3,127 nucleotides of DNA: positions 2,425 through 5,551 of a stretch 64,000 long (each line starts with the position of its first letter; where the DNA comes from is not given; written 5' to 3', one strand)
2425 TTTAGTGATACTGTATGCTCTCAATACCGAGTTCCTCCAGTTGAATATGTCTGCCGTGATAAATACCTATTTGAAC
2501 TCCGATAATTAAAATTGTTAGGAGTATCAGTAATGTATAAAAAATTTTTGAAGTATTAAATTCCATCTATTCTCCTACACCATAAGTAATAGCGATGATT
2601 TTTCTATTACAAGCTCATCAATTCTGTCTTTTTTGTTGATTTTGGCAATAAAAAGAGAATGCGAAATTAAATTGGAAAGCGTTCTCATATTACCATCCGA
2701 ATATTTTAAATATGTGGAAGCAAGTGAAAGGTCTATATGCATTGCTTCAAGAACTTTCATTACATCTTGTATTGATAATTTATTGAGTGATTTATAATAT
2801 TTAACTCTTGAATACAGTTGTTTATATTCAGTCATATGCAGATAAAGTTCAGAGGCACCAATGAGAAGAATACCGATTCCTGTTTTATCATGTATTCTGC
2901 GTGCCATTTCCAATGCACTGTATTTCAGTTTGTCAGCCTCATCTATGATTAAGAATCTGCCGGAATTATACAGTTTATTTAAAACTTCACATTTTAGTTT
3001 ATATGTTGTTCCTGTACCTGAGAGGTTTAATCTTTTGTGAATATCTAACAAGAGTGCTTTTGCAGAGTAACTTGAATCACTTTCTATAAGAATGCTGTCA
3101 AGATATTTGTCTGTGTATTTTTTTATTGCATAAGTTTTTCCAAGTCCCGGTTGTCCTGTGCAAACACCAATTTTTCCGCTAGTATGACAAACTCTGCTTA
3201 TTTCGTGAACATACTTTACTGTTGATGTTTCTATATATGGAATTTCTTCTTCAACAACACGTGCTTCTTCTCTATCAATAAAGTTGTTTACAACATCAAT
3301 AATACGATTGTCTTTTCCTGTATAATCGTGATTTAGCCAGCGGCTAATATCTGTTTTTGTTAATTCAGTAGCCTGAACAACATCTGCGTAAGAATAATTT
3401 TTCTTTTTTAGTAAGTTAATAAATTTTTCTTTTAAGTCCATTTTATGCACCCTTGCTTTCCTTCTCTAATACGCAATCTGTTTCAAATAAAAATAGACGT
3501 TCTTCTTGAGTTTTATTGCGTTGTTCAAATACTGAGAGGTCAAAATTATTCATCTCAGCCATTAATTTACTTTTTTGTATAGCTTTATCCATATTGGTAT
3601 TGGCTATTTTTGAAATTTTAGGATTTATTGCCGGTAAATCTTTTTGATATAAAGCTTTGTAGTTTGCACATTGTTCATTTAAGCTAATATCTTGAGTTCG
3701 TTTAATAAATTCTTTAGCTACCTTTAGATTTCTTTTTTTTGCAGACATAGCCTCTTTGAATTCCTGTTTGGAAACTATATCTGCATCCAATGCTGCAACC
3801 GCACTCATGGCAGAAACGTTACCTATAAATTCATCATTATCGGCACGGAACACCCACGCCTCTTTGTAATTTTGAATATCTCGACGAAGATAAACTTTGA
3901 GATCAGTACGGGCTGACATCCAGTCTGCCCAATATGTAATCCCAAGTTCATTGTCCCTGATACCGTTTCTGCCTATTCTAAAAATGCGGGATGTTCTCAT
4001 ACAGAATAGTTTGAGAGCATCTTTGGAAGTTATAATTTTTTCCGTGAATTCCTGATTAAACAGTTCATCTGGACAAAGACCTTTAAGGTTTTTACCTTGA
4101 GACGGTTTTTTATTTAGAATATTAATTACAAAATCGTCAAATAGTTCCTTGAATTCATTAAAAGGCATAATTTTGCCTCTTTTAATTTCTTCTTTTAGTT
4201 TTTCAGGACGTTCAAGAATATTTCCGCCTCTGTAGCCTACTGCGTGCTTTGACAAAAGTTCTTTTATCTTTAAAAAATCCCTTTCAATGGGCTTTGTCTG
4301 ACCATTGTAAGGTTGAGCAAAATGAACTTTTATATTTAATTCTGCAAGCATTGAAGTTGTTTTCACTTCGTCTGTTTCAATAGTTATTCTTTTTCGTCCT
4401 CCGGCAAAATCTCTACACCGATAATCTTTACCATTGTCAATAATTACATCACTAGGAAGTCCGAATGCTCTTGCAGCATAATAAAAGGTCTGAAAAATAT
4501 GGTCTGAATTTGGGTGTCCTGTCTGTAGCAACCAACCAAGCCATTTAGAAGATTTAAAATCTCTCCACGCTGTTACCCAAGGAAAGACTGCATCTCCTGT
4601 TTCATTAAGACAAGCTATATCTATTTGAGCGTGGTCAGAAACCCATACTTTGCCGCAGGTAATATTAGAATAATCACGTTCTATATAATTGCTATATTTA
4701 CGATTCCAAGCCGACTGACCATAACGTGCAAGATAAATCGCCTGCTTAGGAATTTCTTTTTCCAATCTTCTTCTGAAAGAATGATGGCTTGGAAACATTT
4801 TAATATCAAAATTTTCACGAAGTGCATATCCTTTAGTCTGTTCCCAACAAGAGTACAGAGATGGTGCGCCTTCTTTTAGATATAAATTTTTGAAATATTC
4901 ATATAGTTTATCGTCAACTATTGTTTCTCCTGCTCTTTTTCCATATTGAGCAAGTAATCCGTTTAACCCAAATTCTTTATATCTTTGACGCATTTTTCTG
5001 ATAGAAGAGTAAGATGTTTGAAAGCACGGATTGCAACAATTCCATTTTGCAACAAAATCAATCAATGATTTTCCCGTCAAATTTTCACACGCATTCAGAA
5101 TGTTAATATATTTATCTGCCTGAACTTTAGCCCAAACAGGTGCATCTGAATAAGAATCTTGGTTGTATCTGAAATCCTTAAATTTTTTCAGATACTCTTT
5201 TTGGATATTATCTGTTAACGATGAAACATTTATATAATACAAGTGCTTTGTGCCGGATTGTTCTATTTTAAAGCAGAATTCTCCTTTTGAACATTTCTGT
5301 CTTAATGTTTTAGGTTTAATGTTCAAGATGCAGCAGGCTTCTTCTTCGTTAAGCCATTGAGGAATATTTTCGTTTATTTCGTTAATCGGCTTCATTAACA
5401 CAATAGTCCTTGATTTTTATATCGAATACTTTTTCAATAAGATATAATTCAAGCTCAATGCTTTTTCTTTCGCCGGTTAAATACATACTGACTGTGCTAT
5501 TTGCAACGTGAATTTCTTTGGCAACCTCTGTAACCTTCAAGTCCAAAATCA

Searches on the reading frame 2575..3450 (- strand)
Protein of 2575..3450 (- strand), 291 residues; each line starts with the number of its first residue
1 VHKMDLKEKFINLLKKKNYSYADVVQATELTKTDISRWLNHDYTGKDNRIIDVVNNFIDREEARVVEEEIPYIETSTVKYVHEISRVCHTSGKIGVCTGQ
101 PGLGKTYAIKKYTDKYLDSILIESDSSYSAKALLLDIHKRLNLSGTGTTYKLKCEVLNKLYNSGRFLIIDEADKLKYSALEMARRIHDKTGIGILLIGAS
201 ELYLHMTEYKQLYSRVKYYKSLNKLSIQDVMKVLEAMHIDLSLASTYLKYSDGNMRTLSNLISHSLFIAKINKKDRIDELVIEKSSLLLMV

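Call 98: search_protein_families(library=pfam, proteins=[window:2575-3450:-], max_evalue=0.00001)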
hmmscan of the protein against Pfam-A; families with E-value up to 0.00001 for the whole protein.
window:2575-3450:- (291 aa): 1 family
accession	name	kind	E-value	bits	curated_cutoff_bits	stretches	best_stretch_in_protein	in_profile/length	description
PF13401.12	AAA_22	-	1.3e-17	64.8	27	1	91-203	4-127/130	AAA domain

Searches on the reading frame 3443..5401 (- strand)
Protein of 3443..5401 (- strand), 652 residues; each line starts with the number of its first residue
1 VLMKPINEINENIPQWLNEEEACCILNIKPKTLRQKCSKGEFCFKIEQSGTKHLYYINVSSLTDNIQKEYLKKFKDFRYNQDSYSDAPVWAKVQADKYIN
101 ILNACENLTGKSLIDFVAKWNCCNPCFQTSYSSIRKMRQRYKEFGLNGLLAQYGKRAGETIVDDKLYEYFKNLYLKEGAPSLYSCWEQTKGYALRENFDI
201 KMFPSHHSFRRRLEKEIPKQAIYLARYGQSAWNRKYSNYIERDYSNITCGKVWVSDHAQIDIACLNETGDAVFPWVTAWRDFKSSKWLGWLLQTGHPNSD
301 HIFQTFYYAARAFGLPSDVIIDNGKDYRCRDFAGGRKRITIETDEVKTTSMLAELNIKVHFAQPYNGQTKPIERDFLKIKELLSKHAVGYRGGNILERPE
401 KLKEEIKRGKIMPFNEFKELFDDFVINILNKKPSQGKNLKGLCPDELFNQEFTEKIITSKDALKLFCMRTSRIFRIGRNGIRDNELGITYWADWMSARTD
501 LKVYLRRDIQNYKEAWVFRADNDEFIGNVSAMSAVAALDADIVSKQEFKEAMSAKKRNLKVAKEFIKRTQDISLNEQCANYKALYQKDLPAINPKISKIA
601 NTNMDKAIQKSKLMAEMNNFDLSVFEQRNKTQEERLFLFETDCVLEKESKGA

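Call 98: search_protein_families(library=pfam, proteins=[window:3443-5401:-], max_evalue=0.00001)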
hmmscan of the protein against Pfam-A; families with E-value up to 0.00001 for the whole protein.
window:3443-5401:- (652 aa): 2 families
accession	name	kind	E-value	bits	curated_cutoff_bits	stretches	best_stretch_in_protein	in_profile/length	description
PF09039.17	HTH_Tnp_Mu_2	-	2.7e-10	40.7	20.5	1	159-237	29-104/109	Mu DNA binding, I gamma subdomain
PF09299.17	Mu-transpos_C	-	2.5e-07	31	21.7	1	466-526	2-59/61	Mu transposase, C-terminal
